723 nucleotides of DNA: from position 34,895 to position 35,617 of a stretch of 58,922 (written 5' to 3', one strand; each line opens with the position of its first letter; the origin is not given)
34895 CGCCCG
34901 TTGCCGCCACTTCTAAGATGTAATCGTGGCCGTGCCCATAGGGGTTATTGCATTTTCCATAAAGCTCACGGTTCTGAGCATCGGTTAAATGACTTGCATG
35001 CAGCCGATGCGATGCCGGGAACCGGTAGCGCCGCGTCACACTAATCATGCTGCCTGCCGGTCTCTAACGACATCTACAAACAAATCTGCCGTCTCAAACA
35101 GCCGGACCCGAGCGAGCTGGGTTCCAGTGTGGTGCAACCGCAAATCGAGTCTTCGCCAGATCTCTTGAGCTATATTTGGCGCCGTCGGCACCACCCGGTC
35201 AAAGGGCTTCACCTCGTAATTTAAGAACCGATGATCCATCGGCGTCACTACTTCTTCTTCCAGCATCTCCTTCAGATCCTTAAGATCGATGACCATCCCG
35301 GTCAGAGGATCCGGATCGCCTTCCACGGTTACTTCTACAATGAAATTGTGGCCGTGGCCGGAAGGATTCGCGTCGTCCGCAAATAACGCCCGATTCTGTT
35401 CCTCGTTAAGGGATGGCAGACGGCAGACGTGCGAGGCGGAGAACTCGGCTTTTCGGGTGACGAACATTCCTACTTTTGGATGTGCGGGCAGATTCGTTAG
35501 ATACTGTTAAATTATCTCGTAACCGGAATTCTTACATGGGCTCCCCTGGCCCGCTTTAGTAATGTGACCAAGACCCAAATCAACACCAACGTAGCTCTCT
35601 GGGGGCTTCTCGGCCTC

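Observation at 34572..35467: Translationally coupled PTPS/QueD paralogs carry complementary halves of the intersubunit catalytic triad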

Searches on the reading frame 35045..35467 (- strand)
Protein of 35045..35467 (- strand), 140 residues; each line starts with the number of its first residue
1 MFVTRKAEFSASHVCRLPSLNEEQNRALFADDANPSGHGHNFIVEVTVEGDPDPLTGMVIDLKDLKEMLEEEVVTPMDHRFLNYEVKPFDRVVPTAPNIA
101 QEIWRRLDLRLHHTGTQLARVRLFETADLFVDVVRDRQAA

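Call 3: search_protein_families(library=pfam, proteins=[window:35045-35467:-], max_evalue=0.01)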
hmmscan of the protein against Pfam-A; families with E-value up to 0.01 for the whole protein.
window:35045-35467:- (140 aa): 1 family
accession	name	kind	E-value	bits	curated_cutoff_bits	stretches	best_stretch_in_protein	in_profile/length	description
PF01242.24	PTPS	-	1.6e-29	102.7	22.4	1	3-132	2-117/121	6-pyruvoyl tetrahydropterin synthase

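Call 4: search_protein_families(library=ncbifam, proteins=[window:35045-35467:-], max_evalue=0.01)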
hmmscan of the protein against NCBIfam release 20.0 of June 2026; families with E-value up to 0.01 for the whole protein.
window:35045-35467:- (140 aa): 3 families
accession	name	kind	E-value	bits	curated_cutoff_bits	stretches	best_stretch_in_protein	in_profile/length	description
TIGR00039.1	6PTHBS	subfamily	7.6e-21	74.7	125.5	1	2-112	3-99/124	6-pyruvoyl tetrahydropterin synthase/6-carboxytetrahydropterin synthase family protein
TIGR03367.1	queuosine_QueD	equivalog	3e-17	62.8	89.25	1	36-108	23-91/92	6-carboxytetrahydropterin synthase QueD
TIGR03112.1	6_pyr_pter_rel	hypoth_equivalog_domain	0.00013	22.2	69.35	1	28-126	13-105/113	6-pyruvoyl tetrahydropterin synthase-related domain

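Call 6: search_solved_structures(query=window:35045-35467:-, max_evalue=0.01, show_alignments=3)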
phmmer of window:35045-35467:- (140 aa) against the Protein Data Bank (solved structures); distinct sequences matched with E-value up to 0.01: 12.
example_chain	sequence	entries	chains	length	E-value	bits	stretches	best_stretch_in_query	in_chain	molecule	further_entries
1b66_A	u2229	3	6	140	3e-29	105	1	4-128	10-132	6-PYRUVOYL TETRAHYDROPTERIN SYNTHASE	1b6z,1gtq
3i2b_A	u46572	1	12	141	6.5e-27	97.4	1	3-128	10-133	6-pyruvoyl tetrahydrobiopterin synthase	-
2g64_A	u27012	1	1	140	3.4e-16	62.7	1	5-125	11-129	Putative 6-pyruvoyl tetrahydrobiopterin synthase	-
2oba_A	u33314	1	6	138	2.5e-08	37.3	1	38-127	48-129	Probable 6-pyruvoyl tetrahydrobiopterin synthase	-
2dj6_A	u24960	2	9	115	1.2e-06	31.8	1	34-131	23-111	hypothetical protein PH0634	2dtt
4ntk_A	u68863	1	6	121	2e-06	31.1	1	38-106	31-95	6-carboxy-5,6,7,8-tetrahydropterin synthase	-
4ntm_A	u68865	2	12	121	2.6e-06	30.7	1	38-106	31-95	6-carboxy-5,6,7,8-tetrahydropterin synthase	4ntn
3qna_A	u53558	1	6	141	2.6e-06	30.7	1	38-106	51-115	6-carboxy-5,6,7,8-tetrahydropterin synthase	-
3qn0_A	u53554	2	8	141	3.5e-06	30.3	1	38-106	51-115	6-carboxy-5,6,7,8-tetrahydropterin synthase | 6-pyruvoyl tetrahydrobiopterin synthase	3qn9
5h7b_A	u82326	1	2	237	5.3e-05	26.5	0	13-44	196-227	Immunoglobulin G-binding protein A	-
5h7a_C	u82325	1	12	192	0.00022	24.5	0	13-44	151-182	Immunoglobulin G-binding protein A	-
5h79_D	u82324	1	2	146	0.0017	21.6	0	12-45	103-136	Immunoglobulin G-binding protein A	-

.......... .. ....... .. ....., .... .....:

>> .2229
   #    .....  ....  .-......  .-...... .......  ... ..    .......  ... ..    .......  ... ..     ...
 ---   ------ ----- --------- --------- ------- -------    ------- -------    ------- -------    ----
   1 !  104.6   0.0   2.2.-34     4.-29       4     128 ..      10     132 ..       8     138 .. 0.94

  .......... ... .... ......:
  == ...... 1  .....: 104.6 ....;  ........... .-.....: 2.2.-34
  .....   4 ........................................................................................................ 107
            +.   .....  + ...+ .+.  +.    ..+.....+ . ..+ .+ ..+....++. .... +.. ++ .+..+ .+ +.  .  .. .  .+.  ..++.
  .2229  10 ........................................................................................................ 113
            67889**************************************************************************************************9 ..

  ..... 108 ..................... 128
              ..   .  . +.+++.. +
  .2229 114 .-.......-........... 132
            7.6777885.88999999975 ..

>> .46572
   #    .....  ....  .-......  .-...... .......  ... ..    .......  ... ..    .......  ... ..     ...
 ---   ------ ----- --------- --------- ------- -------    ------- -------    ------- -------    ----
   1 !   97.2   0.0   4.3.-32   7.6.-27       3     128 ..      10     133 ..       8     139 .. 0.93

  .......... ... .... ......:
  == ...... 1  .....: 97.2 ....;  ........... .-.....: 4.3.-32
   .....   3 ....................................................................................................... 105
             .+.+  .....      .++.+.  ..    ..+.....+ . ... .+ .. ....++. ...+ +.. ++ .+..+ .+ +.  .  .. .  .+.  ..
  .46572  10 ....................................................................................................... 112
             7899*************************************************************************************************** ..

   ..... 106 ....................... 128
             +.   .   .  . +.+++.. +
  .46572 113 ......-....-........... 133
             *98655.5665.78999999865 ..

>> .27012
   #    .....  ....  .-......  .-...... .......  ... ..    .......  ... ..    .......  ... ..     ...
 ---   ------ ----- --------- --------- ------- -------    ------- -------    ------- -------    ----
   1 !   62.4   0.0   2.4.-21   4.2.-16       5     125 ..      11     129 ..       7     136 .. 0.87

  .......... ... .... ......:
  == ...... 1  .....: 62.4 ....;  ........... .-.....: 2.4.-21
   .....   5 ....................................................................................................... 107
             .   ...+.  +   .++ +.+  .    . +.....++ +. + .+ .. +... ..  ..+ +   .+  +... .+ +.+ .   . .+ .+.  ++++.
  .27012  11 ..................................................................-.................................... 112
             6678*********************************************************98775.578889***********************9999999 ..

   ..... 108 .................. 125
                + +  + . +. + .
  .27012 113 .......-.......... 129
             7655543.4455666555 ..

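Call 15: find_homologous_proteins(query=window:35045-35467:-, max_evalue=0.00001)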
Query window:35045-35467:- (140 aa): 2857 proteins with E <= 0.00001 among 2879 candidates; the best 120 are listed.
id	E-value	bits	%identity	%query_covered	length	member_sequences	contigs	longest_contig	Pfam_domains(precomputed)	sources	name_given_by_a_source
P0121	2.7e-87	308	99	100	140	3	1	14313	PF01242.25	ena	-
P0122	2.4e-81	288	92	100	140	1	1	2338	PF01242.25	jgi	jgi:6-pyruvoyltetrahydropterin/6-carboxytetrahydropterin synthase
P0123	1.8e-72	260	83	98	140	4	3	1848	PF01242.25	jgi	jgi:6-pyruvoyltetrahydropterin/6-carboxytetrahydropterin synthase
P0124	3.2e-71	256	82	98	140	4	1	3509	PF01242.25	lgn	-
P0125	2.3e-70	253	82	100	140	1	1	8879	PF01242.25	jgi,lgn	jgi:6-pyruvoyltetrahydropterin/6-carboxytetrahydropterin synthase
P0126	4.8e-70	252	79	100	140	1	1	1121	PF01242.25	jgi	jgi:6-pyruvoyltetrahydropterin/6-carboxytetrahydropterin synthase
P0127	3.2e-69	249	80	99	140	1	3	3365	PF01242.25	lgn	-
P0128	3.3e-68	246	79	97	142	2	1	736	PF01242.25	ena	-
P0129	2.5e-67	243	78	99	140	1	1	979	PF01242.25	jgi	jgi:6-pyruvoyltetrahydropterin/6-carboxytetrahydropterin synthase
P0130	9.4e-67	241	78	99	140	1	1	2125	PF01242.25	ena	-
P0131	8.2e-66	238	76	100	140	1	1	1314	PF01242.25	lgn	-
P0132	1.8e-65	237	74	97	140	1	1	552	PF01242.25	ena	-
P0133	1.8e-65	237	75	100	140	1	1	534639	PF01242.25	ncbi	-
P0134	1.3e-64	234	74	100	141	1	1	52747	PF01242.25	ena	-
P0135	1.4e-64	234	75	97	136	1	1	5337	PF01242.25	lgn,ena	-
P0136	2.3e-64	233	76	95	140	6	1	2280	PF01242.25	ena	-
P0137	2.5e-64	233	74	100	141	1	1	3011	PF01242.25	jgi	jgi:6-pyruvoyltetrahydropterin/6-carboxytetrahydropterin synthase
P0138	2.5e-64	233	73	99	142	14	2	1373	PF01242.25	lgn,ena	-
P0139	3.2e-64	233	79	96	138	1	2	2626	PF01242.25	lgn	-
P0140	5.1e-64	232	76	96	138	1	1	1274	PF01242.25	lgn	-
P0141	6.1e-64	232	71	100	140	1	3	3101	PF01242.25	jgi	jgi:6-pyruvoyltetrahydropterin/6-carboxytetrahydropterin synthase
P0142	7.2e-64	232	74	97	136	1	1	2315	PF01242.25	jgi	-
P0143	7.5e-64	232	73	99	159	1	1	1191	PF01242.25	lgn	-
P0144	7.8e-64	232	76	96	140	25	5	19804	PF01242.25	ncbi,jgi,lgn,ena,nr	ncbi:MAG: 6-carboxytetrahydropterin synthase [Acidobacteriaceae bacterium]|nr:6-carboxytetrahydropte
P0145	9.7e-64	231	70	100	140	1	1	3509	PF01242.25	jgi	jgi:6-pyruvoyltetrahydropterin/6-carboxytetrahydropterin synthase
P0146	1.1e-63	231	76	96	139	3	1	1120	PF01242.25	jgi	jgi:6-pyruvoyltetrahydropterin/6-carboxytetrahydropterin synthase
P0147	1.1e-63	231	73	97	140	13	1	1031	PF01242.25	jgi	jgi:6-pyruvoyltetrahydropterin/6-carboxytetrahydropterin synthase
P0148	1.1e-63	231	75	96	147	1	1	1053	PF01242.25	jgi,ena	jgi:6-pyruvoyltetrahydropterin/6-carboxytetrahydropterin synthase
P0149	1.3e-63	231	69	100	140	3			PF01242.25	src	-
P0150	2.0e-63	230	76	96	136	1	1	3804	PF01242.25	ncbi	ncbi:MAG: 6-pyruvoyl trahydropterin synthase family protein [Bryobacteraceae bacterium]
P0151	2.1e-63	230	76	96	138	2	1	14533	PF01242.25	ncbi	-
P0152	2.3e-63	230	76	96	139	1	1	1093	PF01242.25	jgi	jgi:6-pyruvoyltetrahydropterin/6-carboxytetrahydropterin synthase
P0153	2.6e-63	230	73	97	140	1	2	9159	PF01242.25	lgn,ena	-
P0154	2.8e-63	230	74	96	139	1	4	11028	PF01242.25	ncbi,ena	-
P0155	2.8e-63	230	75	97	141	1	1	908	PF01242.25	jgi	jgi:6-pyruvoyltetrahydropterin/6-carboxytetrahydropterin synthase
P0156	3.5e-63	229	73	100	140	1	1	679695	PF01242.25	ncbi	-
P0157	5.5e-63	229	68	99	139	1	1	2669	PF01242.25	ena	-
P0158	5.7e-63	229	76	96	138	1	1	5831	PF01242.25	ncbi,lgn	ncbi:MAG: 6-pyruvoyl trahydropterin synthase family protein [Candidatus Acidiferrales bacterium]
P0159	7.5e-63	228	76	96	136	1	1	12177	PF01242.25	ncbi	ncbi:MAG: 6-pyruvoyl trahydropterin synthase family protein [Bryobacteraceae bacterium]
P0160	7.6e-63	228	74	97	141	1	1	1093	PF01242.25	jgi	jgi:6-pyruvoyltetrahydropterin/6-carboxytetrahydropterin synthase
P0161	8.3e-63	228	71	99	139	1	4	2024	PF01242.25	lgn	-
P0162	8.5e-63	228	75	97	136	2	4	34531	PF01242.25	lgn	-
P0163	9.8e-63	228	71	100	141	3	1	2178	PF01242.25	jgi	jgi:6-pyruvoyltetrahydropterin/6-carboxytetrahydropterin synthase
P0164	1.1e-62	228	72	97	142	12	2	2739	PF01242.25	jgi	jgi:6-pyruvoyltetrahydropterin/6-carboxytetrahydropterin synthase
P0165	1.3e-62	228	75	96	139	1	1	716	PF01242.25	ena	-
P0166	1.3e-62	228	73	100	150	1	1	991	PF01242.25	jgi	jgi:6-pyruvoyltetrahydropterin/6-carboxytetrahydropterin synthase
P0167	1.4e-62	228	74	97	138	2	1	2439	PF01242.25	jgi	jgi:6-pyruvoyltetrahydropterin/6-carboxytetrahydropterin synthase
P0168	1.5e-62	227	69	100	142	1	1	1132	PF01242.25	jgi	jgi:6-pyruvoyltetrahydropterin/6-carboxytetrahydropterin synthase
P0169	1.6e-62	227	74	100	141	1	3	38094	PF01242.25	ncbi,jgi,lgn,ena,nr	ncbi:MAG: 6-carboxytetrahydropterin synthase [Acidobacteriaceae bacterium]|nr:6-carboxytetrahydropte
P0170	1.6e-62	227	73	95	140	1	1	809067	PF01242.25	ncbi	-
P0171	1.7e-62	227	73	98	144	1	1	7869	PF01242.25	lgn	-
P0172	2.2e-62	227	74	97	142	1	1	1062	PF01242.25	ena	-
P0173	2.4e-62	227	72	100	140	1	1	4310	PF01242.25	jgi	jgi:6-pyruvoyltetrahydropterin/6-carboxytetrahydropterin synthase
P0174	2.4e-62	227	71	97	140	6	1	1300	PF01242.25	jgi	jgi:6-pyruvoyltetrahydropterin/6-carboxytetrahydropterin synthase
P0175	2.5e-62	227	72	97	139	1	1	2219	PF01242.25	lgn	-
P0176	3.3e-62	226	68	100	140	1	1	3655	PF01242.25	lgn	-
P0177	3.3e-62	226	70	97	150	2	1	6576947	PF01242.25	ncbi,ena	-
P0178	3.4e-62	226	71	100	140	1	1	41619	PF01242.25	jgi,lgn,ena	-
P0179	3.7e-62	226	69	100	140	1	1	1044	PF01242.25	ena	-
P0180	3.7e-62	226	75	96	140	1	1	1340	PF01242.25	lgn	-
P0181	4.2e-62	226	72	97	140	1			PF01242.25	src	-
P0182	4.2e-62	226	71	100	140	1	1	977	PF01242.25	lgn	-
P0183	4.4e-62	226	74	96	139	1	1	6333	PF01242.25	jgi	jgi:6-pyruvoyltetrahydropterin/6-carboxytetrahydropterin synthase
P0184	4.9e-62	226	72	98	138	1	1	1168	PF01242.25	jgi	jgi:6-pyruvoyltetrahydropterin/6-carboxytetrahydropterin synthase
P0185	5.0e-62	226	71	100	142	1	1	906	PF01242.25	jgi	jgi:6-pyruvoyltetrahydropterin/6-carboxytetrahydropterin synthase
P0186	5.2e-62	226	73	96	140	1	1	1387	PF01242.25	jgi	jgi:6-pyruvoyltetrahydropterin/6-carboxytetrahydropterin synthase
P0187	5.4e-62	226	70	100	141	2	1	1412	PF01242.25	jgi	jgi:6-pyruvoyltetrahydropterin/6-carboxytetrahydropterin synthase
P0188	6.0e-62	225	72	99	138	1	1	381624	PF01242.25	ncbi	-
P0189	6.2e-62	225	71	99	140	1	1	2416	PF01242.25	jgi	jgi:6-pyruvoyltetrahydropterin/6-carboxytetrahydropterin synthase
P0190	6.9e-62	225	74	96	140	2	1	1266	PF01242.25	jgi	jgi:6-pyruvoyltetrahydropterin/6-carboxytetrahydropterin synthase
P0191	7.4e-62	225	73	96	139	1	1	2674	PF01242.25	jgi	jgi:6-pyruvoyltetrahydropterin/6-carboxytetrahydropterin synthase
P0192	9.2e-62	225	71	97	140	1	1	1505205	PF01242.25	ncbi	-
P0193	9.3e-62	225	73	96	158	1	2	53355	PF01242.25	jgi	jgi:6-pyruvoyltetrahydropterin/6-carboxytetrahydropterin synthase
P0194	9.4e-62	225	71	97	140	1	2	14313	PF01242.25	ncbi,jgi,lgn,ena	jgi:6-pyruvoyltetrahydropterin/6-carboxytetrahydropterin synthase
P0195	1.0e-61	225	71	95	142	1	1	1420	PF01242.25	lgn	-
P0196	1.1e-61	225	74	96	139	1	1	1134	PF01242.25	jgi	jgi:6-pyruvoyltetrahydropterin/6-carboxytetrahydropterin synthase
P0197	1.2e-61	225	73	96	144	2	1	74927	PF01242.25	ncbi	-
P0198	1.2e-61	225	68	99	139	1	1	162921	PF01242.25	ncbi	-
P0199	1.2e-61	225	69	100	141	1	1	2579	PF01242.25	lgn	-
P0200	1.4e-61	224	72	96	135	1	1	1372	PF01242.25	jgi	jgi:6-pyruvoyltetrahydropterin/6-carboxytetrahydropterin synthase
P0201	1.7e-61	224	74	96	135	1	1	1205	PF01242.25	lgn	-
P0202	1.7e-61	224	72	93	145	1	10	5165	PF01242.25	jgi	jgi:6-pyruvoyltetrahydropterin/6-carboxytetrahydropterin synthase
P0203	1.8e-61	224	71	97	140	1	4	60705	PF01242.25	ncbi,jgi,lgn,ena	jgi:6-pyruvoyltetrahydropterin/6-carboxytetrahydropterin synthase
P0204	1.9e-61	224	72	96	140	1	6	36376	PF01242.25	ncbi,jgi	jgi:6-pyruvoyltetrahydropterin/6-carboxytetrahydropterin synthase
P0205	2.2e-61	224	71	100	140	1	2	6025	PF01242.25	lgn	-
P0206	2.3e-61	224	72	95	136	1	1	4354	PF01242.25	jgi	jgi:6-pyruvoyltetrahydropterin/6-carboxytetrahydropterin synthase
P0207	2.7e-61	223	69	100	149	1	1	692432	PF01242.25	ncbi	-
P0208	2.7e-61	223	71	97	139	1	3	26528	PF01242.25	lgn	-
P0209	2.7e-61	223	70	98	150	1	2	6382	PF01242.25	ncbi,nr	ncbi:MAG: 6-carboxytetrahydropterin synthase [Acidobacteriota bacterium]|nr:6-carboxytetrahydropteri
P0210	2.9e-61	223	71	97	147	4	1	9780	PF01242.25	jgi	jgi:6-pyruvoyltetrahydropterin/6-carboxytetrahydropterin synthase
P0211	2.9e-61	223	76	95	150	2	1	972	PF01242.25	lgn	-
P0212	2.9e-61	223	70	97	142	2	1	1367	PF01242.25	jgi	jgi:6-pyruvoyltetrahydropterin/6-carboxytetrahydropterin synthase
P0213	3.1e-61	223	71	100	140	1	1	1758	PF01242.25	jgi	-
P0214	3.1e-61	223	69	100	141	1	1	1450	PF01242.25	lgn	-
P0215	3.3e-61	223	70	97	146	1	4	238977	PF01242.25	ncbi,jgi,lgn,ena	-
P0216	3.4e-61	223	69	97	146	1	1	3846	PF01242.25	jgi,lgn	-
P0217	3.6e-61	223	69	100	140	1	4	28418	PF01242.25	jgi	jgi:6-pyruvoyltetrahydropterin/6-carboxytetrahydropterin synthase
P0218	3.8e-61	223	71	96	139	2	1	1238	PF01242.25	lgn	-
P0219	3.9e-61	223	72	96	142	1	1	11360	PF01242.25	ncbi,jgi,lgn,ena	-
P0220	3.9e-61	223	71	97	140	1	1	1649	PF01242.25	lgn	-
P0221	4.0e-61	223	69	100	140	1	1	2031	PF01242.25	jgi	-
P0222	4.1e-61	223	70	96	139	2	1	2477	PF01242.25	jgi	jgi:6-pyruvoyltetrahydropterin/6-carboxytetrahydropterin synthase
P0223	4.3e-61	223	70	93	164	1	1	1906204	PF01242.25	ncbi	-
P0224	4.3e-61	223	73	97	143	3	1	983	PF01242.25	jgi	jgi:6-pyruvoyltetrahydropterin/6-carboxytetrahydropterin synthase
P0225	4.6e-61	223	69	100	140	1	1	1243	PF01242.25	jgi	jgi:6-pyruvoyltetrahydropterin/6-carboxytetrahydropterin synthase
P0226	5.1e-61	222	71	99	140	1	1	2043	PF01242.25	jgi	jgi:6-pyruvoyltetrahydropterin/6-carboxytetrahydropterin synthase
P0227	5.2e-61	222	71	97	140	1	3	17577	PF01242.25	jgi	jgi:6-pyruvoyltetrahydropterin/6-carboxytetrahydropterin synthase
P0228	5.3e-61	222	71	100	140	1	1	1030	PF01242.25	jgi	jgi:6-pyruvoyltetrahydropterin/6-carboxytetrahydropterin synthase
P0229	5.4e-61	222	66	100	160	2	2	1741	PF01242.25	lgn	-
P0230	5.9e-61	222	70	99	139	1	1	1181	PF01242.25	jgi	jgi:6-pyruvoyltetrahydropterin/6-carboxytetrahydropterin synthase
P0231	6.0e-61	222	69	100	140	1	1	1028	PF01242.25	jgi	jgi:6-pyruvoyltetrahydropterin/6-carboxytetrahydropterin synthase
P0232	6.2e-61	222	71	99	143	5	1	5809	PF01242.25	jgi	jgi:6-pyruvoyltetrahydropterin/6-carboxytetrahydropterin synthase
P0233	6.6e-61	222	71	100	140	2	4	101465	PF01242.25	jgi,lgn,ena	-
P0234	6.8e-61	222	71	97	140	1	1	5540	PF01242.25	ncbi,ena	-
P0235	6.9e-61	222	70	99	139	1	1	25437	PF01242.25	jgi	jgi:6-pyruvoyltetrahydropterin/6-carboxytetrahydropterin synthase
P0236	7.0e-61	222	72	96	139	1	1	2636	PF01242.25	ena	-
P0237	8.3e-61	222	70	97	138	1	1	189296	PF01242.25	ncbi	-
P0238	8.4e-61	222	70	99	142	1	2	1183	PF01242.25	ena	-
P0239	8.6e-61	222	73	96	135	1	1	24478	PF01242.25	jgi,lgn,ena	jgi:6-pyruvoyltetrahydropterin/6-carboxytetrahydropterin synthase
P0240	9.0e-61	222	69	96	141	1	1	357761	PF01242.25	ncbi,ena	-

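Call 45: find_encoding_contigs(protein=P0177, flank=10000, max_places=3)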
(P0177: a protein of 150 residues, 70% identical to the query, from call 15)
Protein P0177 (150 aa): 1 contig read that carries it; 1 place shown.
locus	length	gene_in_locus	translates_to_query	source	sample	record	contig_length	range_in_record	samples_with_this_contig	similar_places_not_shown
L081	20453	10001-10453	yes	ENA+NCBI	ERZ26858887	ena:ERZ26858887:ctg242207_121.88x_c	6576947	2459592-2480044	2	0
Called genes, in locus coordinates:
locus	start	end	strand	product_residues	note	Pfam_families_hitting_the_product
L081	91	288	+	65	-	-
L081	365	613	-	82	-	-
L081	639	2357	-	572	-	PF01839:FG-GAP (faint), PF13517:FG-GAP_3, PF07593:UnbV_ASPIC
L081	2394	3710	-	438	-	-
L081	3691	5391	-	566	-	PF22113:Mtrc-MtrF_II-IV_dom (faint), PF14537:Cytochrom_c3_2 (weak), PF09699:Paired_CXXCH_1 (weak), PF00639:Rotamase, PF13616:Rotamase_3 (weak), PF00515:TPR_1 (faint), PF07719:TPR_2 (faint), PF13181:TPR_8 (faint), +2 more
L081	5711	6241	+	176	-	-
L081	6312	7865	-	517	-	PF04244:DPRP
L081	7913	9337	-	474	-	PF01565:FAD_binding_4, PF02913:FAD-oxidase_C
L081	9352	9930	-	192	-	PF00578:AhpC-TSA, PF08534:Redoxin, PF00085:Thioredoxin (faint), PF13905:Thioredoxin_8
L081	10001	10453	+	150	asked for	PF01242:PTPS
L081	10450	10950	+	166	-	PF01242:PTPS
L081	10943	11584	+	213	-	PF01227:GTP_cyclohydroI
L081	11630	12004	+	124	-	-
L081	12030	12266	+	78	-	PF21344:Zn_ribbon_LysW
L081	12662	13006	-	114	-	PF00581:Rhodanese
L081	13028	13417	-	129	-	PF21157:DksA_N (weak), PF01258:zf-dskA_traR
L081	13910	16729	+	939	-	PF08471:Ribonuc_red_2_N, PF02867:Ribonuc_red_lgC, PF12637:TSCPD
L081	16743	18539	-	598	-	PF07715:Plug, PF00593:TonB_dep_Rec_b-barrel, PF14905:OMP_b-brl_3 (weak)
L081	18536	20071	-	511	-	PF04675:DNA_ligase_A_N, PF01068:DNA_ligase_A_M, PF04679:DNA_ligase_A_C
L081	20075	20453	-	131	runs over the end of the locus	PF02627:CMD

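Call 50: find_related_loci(query=A2, collection=metagenome_contigs, flank=3000)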
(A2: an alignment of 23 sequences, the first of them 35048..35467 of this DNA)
Query A2 (140 aa) in metagenome_contigs; peptide patterns used: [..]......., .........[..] (x = any residue, [..] = any of these).
600 stretches matched a pattern (row limit reached: there are more); 594 encode a relative of the query (tblastn E <= 1e-3); the best 80 are kept; 80 distinct loci.
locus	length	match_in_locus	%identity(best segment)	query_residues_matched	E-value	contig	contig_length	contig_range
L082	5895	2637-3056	70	1-140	1e-65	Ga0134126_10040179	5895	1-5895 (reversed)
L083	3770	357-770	66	1-138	2e-64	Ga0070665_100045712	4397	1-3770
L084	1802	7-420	68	1-138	3e-66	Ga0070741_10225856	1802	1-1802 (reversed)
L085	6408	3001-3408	68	1-134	1e-62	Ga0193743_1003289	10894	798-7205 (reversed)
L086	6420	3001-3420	67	1-140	5e-62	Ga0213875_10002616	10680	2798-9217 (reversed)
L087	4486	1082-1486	68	1-135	5e-61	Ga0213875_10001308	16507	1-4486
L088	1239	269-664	67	1-132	2e-63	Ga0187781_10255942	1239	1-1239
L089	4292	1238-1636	68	1-133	4e-60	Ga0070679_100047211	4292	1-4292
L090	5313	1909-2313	64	1-135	1e-59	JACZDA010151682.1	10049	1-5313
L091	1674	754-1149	67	1-132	2e-61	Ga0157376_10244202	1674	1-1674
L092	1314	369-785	65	1-139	2e-62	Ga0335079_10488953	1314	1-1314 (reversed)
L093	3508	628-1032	68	1-136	1e-59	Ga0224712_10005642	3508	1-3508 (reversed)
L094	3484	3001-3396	64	1-132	4e-59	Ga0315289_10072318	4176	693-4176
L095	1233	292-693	63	1-134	1e-62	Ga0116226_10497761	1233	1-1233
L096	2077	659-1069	64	1-137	4e-60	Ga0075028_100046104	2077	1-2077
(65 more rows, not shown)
